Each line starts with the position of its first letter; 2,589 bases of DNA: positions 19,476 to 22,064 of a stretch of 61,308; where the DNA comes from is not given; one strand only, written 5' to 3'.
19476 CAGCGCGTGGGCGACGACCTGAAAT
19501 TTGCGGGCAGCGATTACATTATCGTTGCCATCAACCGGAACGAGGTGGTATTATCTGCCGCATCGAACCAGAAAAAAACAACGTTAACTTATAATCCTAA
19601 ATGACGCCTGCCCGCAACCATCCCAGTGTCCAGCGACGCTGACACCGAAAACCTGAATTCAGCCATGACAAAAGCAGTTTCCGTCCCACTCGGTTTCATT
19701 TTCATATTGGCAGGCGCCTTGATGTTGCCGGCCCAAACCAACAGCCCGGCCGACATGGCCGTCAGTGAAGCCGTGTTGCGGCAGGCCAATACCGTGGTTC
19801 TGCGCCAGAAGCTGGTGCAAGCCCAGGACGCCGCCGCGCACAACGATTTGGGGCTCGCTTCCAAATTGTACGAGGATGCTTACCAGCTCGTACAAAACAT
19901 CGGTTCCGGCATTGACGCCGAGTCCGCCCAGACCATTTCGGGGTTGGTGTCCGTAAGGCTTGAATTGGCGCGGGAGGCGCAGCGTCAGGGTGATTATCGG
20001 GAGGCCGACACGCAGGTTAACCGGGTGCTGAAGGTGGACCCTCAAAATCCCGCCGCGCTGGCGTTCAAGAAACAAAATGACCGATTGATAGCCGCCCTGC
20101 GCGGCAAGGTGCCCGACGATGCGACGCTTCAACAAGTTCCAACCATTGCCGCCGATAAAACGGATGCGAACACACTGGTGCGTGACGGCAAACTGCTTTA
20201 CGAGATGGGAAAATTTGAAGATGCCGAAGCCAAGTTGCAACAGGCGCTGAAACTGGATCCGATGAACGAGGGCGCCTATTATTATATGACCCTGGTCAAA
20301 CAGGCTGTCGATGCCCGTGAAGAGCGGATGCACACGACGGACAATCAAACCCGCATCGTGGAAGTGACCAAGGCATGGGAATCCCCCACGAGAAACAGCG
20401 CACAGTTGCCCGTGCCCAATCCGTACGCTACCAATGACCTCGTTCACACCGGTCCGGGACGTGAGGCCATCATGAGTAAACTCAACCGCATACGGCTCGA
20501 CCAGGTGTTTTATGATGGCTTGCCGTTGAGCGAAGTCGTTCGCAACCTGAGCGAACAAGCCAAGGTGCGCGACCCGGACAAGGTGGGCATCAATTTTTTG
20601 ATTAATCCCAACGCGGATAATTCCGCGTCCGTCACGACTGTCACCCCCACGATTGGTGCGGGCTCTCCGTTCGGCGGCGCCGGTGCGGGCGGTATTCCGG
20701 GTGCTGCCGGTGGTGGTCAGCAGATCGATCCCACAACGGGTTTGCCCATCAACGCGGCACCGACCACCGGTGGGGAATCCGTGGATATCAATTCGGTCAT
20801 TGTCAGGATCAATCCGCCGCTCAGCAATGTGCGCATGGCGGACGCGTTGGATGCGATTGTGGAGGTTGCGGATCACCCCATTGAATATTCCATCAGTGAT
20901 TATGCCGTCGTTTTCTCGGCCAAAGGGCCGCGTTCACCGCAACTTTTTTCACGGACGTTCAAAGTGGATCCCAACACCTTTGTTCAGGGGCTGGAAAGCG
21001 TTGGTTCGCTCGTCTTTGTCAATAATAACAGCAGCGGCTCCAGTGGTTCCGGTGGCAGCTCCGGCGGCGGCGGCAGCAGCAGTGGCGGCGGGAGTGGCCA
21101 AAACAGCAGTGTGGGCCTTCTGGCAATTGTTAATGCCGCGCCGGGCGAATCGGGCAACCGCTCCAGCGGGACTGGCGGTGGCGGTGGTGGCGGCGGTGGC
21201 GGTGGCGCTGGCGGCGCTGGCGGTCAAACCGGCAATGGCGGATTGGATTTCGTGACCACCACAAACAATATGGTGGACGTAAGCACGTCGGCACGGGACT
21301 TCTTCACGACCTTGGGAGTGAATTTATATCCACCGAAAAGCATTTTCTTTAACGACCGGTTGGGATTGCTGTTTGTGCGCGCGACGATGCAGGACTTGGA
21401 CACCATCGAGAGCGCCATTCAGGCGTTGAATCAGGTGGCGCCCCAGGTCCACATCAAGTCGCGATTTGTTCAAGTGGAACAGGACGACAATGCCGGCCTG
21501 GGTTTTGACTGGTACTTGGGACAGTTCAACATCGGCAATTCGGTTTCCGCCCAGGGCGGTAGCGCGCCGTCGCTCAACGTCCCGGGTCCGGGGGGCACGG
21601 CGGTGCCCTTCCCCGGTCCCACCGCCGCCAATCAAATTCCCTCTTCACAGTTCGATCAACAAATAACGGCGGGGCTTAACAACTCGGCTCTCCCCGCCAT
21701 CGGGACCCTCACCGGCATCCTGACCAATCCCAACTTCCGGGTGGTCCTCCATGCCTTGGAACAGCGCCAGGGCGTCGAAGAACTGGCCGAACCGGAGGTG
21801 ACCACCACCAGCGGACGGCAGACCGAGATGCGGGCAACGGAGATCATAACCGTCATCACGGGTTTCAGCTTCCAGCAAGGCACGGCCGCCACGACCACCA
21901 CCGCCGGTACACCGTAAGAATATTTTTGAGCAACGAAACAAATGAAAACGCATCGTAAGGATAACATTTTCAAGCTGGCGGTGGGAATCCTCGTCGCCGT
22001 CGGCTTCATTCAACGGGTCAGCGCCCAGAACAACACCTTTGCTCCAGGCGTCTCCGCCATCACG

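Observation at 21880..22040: Secretin C-domain split into two same-frame ORFs, the second with its own signal peptide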

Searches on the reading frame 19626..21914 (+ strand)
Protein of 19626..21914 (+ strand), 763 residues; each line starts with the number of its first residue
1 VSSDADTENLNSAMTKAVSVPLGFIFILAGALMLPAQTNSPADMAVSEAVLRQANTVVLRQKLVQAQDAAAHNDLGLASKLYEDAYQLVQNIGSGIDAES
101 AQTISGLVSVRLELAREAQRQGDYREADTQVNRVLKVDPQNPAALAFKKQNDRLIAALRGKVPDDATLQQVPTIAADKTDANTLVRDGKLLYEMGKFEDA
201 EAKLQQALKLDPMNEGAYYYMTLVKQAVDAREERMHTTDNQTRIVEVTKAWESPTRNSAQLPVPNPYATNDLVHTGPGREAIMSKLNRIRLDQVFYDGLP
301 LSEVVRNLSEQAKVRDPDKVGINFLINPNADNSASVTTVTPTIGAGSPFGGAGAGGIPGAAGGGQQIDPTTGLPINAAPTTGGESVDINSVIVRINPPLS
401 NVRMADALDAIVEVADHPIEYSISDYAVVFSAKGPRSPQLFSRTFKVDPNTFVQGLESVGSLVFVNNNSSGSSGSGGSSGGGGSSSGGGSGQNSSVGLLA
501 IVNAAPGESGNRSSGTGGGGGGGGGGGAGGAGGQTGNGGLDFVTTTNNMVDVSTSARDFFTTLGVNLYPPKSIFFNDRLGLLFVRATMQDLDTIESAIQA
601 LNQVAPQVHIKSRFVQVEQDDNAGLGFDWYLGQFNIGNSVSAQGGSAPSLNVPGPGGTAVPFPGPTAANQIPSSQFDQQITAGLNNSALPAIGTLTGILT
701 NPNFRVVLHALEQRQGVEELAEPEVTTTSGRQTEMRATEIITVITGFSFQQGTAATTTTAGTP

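Call 3: search_protein_families(library=pfam, proteins=[window:19626-21914:+], max_evalue=0.01)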
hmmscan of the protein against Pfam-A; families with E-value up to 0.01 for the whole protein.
window:19626-21914:+ (763 aa): 8 families
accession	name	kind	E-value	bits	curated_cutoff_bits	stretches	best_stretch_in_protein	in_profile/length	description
PF13414.12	TPR_11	-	2.2e-09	37.3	26.8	1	188-221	1-34/42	TPR repeat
PF07719.23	TPR_2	-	1.6e-08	34.4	27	1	188-212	8-32/34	Tetratricopeptide repeat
PF13432.12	TPR_16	-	2.1e-07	31.7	32.7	2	112-145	1-34/65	Tetratricopeptide repeat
PF00515.34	TPR_1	-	5.6e-07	29.6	27.8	1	182-214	2-34/34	Tetratricopeptide repeat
PF13428.12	TPR_14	-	3.1e-05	24.7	23.5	0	110-146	3-39/44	Tetratricopeptide repeat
PF13181.12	TPR_8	-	0.00015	22.1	25.7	0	188-212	8-32/34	Tetratricopeptide repeat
PF14559.12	TPR_19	-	0.00031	21.4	25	0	191-219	1-29/68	Tetratricopeptide repeat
PF13424.12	TPR_12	-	0.0007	20.2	30.1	0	182-211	46-75/77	Tetratricopeptide repeat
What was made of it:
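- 19953..20288 (+): TPR region of ORF1 (residues about 110-221). Pfam TPR_11, TPR_2, TPR_16 and TPR_1 (call 3).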

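Call 4: search_protein_families(library=ncbifam, proteins=[window:19626-21914:+], max_evalue=0.01)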
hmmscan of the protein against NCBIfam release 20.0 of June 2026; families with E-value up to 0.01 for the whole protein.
window:19626-21914:+ (763 aa): 10 families
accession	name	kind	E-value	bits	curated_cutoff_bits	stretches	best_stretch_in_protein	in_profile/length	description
NF042912.1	Amuc_1098_fam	equivalog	4.8e-65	220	750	2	16-457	4-379/805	Amuc_1098 family type IV pilus outer membrane protein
TIGR02517.1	type_II_gspD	equivalog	1.4e-11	43.7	351.35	1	470-755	267-468/600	type II secretion system secretin GspD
TIGR02515.1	IV_pilus_PilQ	subfamily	6.5e-10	38.6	284.35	1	572-745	136-302/428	type IV pilus secretin PilQ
TIGR02519.1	pilus_MshL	equivalog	3.7e-09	36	250.2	1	575-760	3-163/290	pilus (MSHA type) biogenesis protein MshL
TIGR02521.1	type_IV_pilW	equivalog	2.2e-05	24.1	154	0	191-230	41-80/234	type IV pilus biogenesis/stability protein PilW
TIGR02917.1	PEP_TPR_lipo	equivalog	2.2e-05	22.6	312.2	1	108-224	159-270/899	XrtA/PEP-CTERM system TPR-repeat protein PrsT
TIGR02516.1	type_III_yscC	equivalog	7.4e-05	21.5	238.45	1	582-732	210-321/463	type III secretion system outer membrane ring subunit SctC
NF040959.1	MamA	equivalog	0.0015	18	200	1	113-233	76-191/204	magnetosome protein MamA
NF010083.0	PRK13568.1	equivalog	0.0033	16.3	554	0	564-638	145-219/419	DNA uptake porin HofQ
NF033762.1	social_mot_Tgl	equivalog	0.0053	16.1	225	0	109-144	32-67/252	social motility TPR repeat lipoprotein Tgl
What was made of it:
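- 19626..21917 (+): ORF1 = N-terminal secretin gene ('pilQ-N'). Contains its own signal peptide, TPRs, N domains, Gly/Ser linkers, an N3-like domain and the first roughly 43 profile positions of the secretin domain. Probable real start is ATG 19665. Amuc_1098_fam positions 4-379, 220 bits (call 4).
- On Amuc_1098 family type IV pilus outer membrane protein (NF042912, equivalog): TPR hits and secretin hits (calls 3, 4).
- Closest known: Amuc_1098-family PilQ of Akkermansia muciniphila. Same: Same overall architecture when the two ORFs are summed: signal peptide, N-terminal TPR module, N domains and a C-terminal secretin domain (calls 3, 4).
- ORF1 keeps large N-terminal modules that could function alone (calls 3, 4).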
